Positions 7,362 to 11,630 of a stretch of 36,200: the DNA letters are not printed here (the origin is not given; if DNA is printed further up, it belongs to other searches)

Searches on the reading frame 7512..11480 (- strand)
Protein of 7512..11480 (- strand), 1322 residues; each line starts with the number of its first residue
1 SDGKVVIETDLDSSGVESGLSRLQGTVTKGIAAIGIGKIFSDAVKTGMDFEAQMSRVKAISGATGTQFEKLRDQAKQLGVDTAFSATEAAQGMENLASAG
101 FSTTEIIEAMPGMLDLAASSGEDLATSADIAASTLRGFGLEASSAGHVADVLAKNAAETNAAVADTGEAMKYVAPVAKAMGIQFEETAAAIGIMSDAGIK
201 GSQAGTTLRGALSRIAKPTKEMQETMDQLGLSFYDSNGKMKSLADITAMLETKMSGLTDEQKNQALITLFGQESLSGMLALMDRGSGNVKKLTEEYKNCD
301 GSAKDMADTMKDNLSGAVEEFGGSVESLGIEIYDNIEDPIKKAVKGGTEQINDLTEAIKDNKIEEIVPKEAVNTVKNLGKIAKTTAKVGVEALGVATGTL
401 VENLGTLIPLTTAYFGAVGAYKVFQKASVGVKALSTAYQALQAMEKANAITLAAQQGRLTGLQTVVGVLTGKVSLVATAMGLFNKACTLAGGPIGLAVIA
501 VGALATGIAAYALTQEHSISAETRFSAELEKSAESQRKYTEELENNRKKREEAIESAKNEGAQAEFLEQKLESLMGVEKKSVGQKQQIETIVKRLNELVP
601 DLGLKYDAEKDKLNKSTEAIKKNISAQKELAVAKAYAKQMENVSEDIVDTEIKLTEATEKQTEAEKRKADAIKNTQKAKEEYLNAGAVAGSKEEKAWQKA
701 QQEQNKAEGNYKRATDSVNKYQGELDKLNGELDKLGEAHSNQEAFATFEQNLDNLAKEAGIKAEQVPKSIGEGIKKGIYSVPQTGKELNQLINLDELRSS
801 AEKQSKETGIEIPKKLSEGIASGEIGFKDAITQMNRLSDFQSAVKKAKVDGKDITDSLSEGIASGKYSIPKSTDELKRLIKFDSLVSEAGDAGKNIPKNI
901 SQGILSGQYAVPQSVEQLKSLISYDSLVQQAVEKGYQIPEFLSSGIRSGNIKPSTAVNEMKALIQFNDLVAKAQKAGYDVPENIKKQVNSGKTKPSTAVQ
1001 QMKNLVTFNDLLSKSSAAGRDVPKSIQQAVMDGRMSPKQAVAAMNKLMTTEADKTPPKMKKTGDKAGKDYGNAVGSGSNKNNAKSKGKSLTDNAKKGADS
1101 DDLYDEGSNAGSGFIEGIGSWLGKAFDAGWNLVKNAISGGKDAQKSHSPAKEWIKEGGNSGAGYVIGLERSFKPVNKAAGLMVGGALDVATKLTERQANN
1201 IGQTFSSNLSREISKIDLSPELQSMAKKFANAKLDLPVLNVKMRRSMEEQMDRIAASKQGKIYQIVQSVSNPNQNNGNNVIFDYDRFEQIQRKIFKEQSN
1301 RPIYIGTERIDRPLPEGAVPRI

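Call 73: search_protein_families(library=phrogs, proteins=[window:7512-11480:-], max_evalue=0.00001)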
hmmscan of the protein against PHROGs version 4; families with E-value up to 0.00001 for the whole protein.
window:7512-11480:- (1322 aa): 29 families (the best 25 are shown)
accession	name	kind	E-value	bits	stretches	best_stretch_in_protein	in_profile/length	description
phrog_1533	-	tail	4.5e-136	456.4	1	14-598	220-754/1688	tail length tape measure protein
phrog_5218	-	unknown function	9.5e-128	429.4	2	26-737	209-871/1599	-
phrog_4704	-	tail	6.9e-100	336.5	1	26-357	199-531/625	tail length tape measure protein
phrog_19074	-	unknown function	1.7e-97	328.8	1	10-385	118-491/1384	-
phrog_5493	-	tail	6e-92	310.6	2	14-333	39-370/1102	tail length tape measure protein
phrog_1272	-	tail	3e-89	301.3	1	17-509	228-670/1606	tail length tape measure protein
phrog_9696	-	tail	9.3e-88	296.3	1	25-449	65-490/1415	tail length tape measure protein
phrog_28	-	tail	1.5e-85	289.7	1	21-511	254-676/1228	tail length tape measure protein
phrog_991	-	tail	8.5e-83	279.9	1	18-512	260-667/1966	tail length tape measure protein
phrog_1293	-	tail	5e-70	237.7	1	21-777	157-881/1424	tail length tape measure protein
phrog_16692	-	unknown function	7e-64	217.8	1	14-412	149-557/1107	-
phrog_58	-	tail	5e-60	205.1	1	16-511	301-646/1544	tail length tape measure protein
phrog_167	-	tail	4.5e-59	201.3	1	32-508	271-717/1555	tail length tape measure protein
phrog_28420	-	tail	3e-56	192.1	1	4-359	15-350/906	tail length tape measure protein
phrog_38390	-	tail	1.3e-51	176.8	1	16-401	29-408/1029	tail length tape measure protein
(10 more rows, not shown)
